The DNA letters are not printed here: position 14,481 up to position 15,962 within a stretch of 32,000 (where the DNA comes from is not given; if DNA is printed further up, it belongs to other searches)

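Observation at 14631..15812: Saccharopine-dehydrogenase-like enzyme as a candidate PLP-independent reductive aminase / N-alkylating enzyme for phosphonoacetaldehyde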

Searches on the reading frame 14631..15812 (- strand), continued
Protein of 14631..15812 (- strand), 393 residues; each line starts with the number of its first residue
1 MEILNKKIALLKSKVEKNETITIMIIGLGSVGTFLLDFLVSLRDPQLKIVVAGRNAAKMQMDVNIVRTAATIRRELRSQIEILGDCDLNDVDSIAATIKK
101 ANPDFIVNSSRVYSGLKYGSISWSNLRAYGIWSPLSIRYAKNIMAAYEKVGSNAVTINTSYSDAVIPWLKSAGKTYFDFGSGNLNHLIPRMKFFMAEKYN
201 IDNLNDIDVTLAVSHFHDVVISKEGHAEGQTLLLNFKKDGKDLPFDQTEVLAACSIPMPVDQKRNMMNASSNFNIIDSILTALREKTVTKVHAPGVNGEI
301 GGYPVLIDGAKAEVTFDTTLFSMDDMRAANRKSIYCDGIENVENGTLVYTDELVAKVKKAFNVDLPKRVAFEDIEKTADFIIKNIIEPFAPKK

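Call 61: find_encoding_contigs(protein=P0143, flank=10000, max_places=3)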
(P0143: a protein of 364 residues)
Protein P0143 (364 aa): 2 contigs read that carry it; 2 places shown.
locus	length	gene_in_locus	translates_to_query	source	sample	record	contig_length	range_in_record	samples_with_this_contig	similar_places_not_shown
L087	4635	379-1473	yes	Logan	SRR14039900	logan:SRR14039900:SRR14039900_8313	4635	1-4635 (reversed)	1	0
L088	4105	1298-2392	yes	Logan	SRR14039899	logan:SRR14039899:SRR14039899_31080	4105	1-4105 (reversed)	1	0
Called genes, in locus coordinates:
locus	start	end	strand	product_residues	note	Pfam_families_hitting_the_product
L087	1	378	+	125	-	?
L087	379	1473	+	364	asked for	PF03435:Sacchrp_dh_NADP (faint)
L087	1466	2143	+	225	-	-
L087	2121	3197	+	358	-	PF00149:Metallophos (weak)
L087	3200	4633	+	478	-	?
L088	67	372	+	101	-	-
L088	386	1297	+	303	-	-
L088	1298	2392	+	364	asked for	PF03435:Sacchrp_dh_NADP (faint)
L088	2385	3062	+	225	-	-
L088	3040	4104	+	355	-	?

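Call 62: find_encoding_contigs(protein=P0200, flank=8000, max_places=3)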
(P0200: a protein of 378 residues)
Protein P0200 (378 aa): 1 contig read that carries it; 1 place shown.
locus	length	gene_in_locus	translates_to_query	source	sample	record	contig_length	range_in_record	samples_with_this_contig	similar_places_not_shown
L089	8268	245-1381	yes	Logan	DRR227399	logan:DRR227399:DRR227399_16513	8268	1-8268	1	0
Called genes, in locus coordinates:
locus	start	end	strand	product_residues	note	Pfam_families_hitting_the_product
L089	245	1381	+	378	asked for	-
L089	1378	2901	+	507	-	PF00155:Aminotran_1_2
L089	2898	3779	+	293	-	PF00702:Hydrolase (faint), PF13344:Hydrolase_6, PF13242:Hydrolase_like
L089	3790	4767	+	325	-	PF00892:EamA (weak)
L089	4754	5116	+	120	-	-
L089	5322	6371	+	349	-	PF01734:Patatin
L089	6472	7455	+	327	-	PF03411:Peptidase_M74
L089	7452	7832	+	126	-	PF09996:DUF2237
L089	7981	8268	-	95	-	?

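Call 63: find_encoding_contigs(protein=P0183, flank=8000, max_places=3)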
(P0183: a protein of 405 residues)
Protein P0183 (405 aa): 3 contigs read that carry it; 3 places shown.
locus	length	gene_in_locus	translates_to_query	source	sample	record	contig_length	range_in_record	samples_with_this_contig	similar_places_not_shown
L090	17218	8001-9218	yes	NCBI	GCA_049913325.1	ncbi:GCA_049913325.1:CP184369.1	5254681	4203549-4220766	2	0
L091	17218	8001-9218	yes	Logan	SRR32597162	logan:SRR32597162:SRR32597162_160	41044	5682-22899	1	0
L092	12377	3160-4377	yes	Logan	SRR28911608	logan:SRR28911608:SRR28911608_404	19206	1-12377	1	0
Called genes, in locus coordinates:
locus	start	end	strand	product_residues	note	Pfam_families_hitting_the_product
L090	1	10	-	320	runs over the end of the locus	PF05721:PhyH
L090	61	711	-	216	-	PF00392:GntR, PF07729:FCD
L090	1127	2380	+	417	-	PF03594:BenE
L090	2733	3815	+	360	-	PF13535:ATP-grasp_4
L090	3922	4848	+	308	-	PF00892:EamA (weak)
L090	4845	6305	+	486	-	PF07992:Pyr_redox_2, PF13454:NAD_binding_9, PF13738:Pyr_redox_3 (faint)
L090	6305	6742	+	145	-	PF00999:Na_H_Exchanger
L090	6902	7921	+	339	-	PF00923:TAL_FSA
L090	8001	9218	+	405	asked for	-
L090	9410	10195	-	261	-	PF09339:HTH_IclR, PF12802:MarR_2 (weak), PF01614:IclR_C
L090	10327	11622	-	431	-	PF00999:Na_H_Exchanger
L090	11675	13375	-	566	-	PF03704:BTAD, PF00931:NB-ARC (weak)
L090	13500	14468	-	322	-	PF00892:EamA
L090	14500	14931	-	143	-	PF09391:DUF2000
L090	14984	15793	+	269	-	PF02311:AraC_binding, PF00165:HTH_AraC (faint), PF12833:HTH_18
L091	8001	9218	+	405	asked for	-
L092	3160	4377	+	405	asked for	-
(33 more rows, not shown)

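Call 67: search_protein_families(library=pfam, proteins=[L051:1525-2574:+, L051:2369-3328:+, L051:3360-4562:+, L051:4781-6259:-, L051:6183-7046:-, L051:12233-13753:+, L051:13827-14867:+, L051:14918-15814:+, L051:15811-17667:+, L051:112-873:+], max_evalue=0.001)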
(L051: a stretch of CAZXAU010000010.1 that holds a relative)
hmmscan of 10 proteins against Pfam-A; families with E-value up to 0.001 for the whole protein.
L051:1525-2574:+ (349 aa): 1 family
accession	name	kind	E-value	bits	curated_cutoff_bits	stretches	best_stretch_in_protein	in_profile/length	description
PF01032.23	FecCD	-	1.2e-80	271.3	26.5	1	19-341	2-310/311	FecCD transport family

L051:2369-3328:+ (319 aa): 3 families
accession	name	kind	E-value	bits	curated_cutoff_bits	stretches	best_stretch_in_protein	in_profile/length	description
PF00005.33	ABC_tran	-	2.2e-30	106.5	25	1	88-233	1-136/137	ABC transporter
PF02463.25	SMC_N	-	0.00036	20.5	40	0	100-263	26-197/220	RecF/RecN/SMC N terminal domain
PF13555.12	AAA_29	-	0.00048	20.3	27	1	95-132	19-55/61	P-loop containing region of AAA domain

L051:3360-4562:+ (400 aa): 1 family
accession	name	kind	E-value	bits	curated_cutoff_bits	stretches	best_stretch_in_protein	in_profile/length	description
PF01497.23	Peripla_BP_2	-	9.9e-15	55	27.5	1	130-322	44-230/235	Periplasmic binding protein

L051:4781-6259:- (492 aa): 17 families
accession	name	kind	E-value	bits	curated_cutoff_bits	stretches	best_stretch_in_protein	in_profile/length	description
PF14691.11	Fer4_20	-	1.8e-42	144.2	25.8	1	50-157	1-109/113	Dihydroprymidine dehydrogenase domain II, 4Fe-4S cluster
PF07992.20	Pyr_redox_2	-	7.1e-39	134.4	26.1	1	174-479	2-291/291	Pyridine nucleotide-disulphide oxidoreductase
PF00070.33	Pyr_redox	-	3.1e-16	60.1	22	2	314-387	1-78/82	Pyridine nucleotide-disulphide oxidoreductase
PF13738.12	Pyr_redox_3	-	6.1e-13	49.1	30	1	258-462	123-304/305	Pyridine nucleotide-disulphide oxidoreductase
PF13450.12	NAD_binding_8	-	1.5e-08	35.2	21.9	1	177-209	1-33/68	NAD(P)-binding Rossmann-like domain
PF12831.13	FAD_oxidored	-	6.6e-07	29.4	27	1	175-214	2-41/416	FAD dependent oxidoreductase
PF01262.27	AlaDh_PNT_C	-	4.5e-06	26.7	23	1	286-346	3-62/214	Alanine dehydrogenase/PNT, C-terminal domain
PF13241.12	NAD_binding_7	-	8.8e-06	26.7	22.1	1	311-350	6-45/104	Putative NAD(P)-binding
PF01134.28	GIDA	-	4e-05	23.3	22.1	0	174-238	1-65/391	Glucose inhibited division protein A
PF01266.30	DAO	-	5.8e-05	23.2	27.9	1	174-207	1-35/353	FAD dependent oxidoreductase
PF03486.20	HI0933_like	-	5.8e-05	23.1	50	1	174-205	2-33/244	HI0933-like protein Rossmann domain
PF01946.23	Thi4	-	6.3e-05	22.8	26.2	1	174-239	19-84/235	Thi4 family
PF03807.23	F420_oxidored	-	9.8e-05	23.3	21.6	0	314-359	1-47/94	NADP oxidoreductase coenzyme F420-dependent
PF01494.25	FAD_binding_3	-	0.00026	20.8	22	0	174-204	3-33/349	FAD binding domain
PF00890.30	FAD_binding_2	-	0.00041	20.1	20.4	1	175-212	2-39/414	FAD binding domain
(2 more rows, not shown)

L051:6183-7046:- (287 aa): 2 families
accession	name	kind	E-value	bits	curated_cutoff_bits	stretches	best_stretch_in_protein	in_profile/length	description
PF10418.14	DHODB_Fe-S_bind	-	6.7e-13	48.6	23.9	1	219-256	1-41/41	Iron-sulfur cluster binding domain of dihydroorotate dehydrogenase B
PF00175.26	NAD_binding_1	-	3.1e-06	28.2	22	1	111-205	2-109/109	Oxidoreductase NAD-binding domain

L051:12233-13753:+ (506 aa): 0 families

L051:13827-14867:+ (346 aa): 9 families
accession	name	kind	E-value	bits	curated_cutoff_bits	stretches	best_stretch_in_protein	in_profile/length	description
PF07726.17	AAA_3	-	1.9e-60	202.9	27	1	45-177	2-131/131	ATPase family associated with various cellular activities (AAA)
PF17863.7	AAA_lid_2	-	9.5e-17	60.9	22.7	1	251-319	5-73/74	AAA lid domain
PF07728.20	AAA_5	-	4.8e-14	53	22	1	44-175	1-139/139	AAA domain (dynein-related subfamily)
PF20030.5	bpMoxR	-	7.6e-10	38.6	27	1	17-204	6-189/205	MoxR domain in the MoxR-vWA-beta-propeller ternary systems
PF00004.35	AAA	-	2.9e-07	31.4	21.2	1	45-158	1-111/131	ATPase family associated with various cellular activities (AAA)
PF00493.29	MCM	-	8.5e-07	28.7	23.3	1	25-165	40-178/224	MCM P-loop domain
PF01078.27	Mg_chelatase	-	3.1e-05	23.9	20.3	1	23-64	3-44/207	Magnesium chelatase, subunit ChlI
PF00158.32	Sigma54_activat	-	0.00024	21.3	20.2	0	111-156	96-142/168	Sigma-54 interaction domain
PF13191.12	AAA_16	-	0.00072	20.5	32.6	0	42-67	24-49/167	AAA ATPase domain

L051:14918-15814:+ (298 aa): 2 families
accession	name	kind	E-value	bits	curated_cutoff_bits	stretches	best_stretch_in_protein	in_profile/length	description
PF01882.25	DUF58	-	9.9e-31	107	23.4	1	45-232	1-190/216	Protein of unknown function DUF58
PF13519.12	VWA_2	-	0.00011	23.2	27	1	86-171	5-87/107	von Willebrand factor type A domain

L051:15811-17667:+ (618 aa): 2 families
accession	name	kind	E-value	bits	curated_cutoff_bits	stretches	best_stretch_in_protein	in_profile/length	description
PF07584.16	BatA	-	1.8e-11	44.7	25.9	1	1-78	1-77/77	Aerotolerance regulator N-terminal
PF13519.12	VWA_2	-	2.8e-10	41.2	27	1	89-191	2-105/107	von Willebrand factor type A domain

L051:112-873:+ (253 aa): 1 family
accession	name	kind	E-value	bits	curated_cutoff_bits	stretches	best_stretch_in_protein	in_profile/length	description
PF02811.25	PHP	-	4.9e-18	66.4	26.4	1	8-201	1-163/164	PHP domain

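Call 73: find_encoding_contigs(protein=P0148, flank=10000, max_places=3)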
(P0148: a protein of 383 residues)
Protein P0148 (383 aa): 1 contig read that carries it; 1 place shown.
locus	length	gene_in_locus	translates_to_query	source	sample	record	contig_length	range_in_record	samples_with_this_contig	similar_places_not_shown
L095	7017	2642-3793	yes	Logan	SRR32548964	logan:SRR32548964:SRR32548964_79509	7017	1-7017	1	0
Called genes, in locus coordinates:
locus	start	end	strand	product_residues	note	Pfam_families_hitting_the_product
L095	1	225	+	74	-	?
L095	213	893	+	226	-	PF00149:Metallophos, PF12850:Metallophos_2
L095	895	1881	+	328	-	PF01073:3Beta_HSD, PF01370:Epimerase, PF02719:Polysacc_synt_2, PF04321:RmlD_sub_bind, PF16363:GDP_Man_Dehyd, PF07993:NAD_binding_4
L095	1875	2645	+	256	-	PF00483:NTP_transferase (weak), PF12804:NTP_transf_3 (weak), PF20202:DUF6564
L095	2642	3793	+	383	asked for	-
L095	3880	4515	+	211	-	-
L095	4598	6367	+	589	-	PF02518:HATPase_c (weak), PF01751:Toprim (weak), PF00986:DNA_gyraseB_C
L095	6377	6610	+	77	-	-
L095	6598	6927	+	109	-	-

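Call 74: find_encoding_contigs(protein=P0126, flank=10000, max_places=3)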
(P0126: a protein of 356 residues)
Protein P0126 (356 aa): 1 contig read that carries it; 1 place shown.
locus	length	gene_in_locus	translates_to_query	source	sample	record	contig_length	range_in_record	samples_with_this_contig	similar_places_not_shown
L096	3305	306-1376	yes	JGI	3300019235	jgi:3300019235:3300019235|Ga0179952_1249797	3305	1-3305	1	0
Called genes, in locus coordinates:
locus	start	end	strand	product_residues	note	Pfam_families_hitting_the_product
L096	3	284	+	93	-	?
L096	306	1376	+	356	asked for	PF03435:Sacchrp_dh_NADP (weak)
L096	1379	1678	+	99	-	-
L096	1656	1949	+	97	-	PF00149:Metallophos, PF12850:Metallophos_2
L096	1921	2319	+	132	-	PF12850:Metallophos_2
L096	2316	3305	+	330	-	?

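Call 80: search_protein_families(library=phrogs, proteins=[window:14631-15812:-, P0131, P0152, P0148, P0135], max_evalue=0.001)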
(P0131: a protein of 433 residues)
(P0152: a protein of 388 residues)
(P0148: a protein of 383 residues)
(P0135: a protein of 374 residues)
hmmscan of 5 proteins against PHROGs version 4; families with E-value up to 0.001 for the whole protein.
window:14631-15812:- (393 aa): 0 families

P0131 (433 aa): 0 families

P0152 (388 aa): 0 families

P0148 (383 aa): 0 families

P0135 (374 aa): 0 families
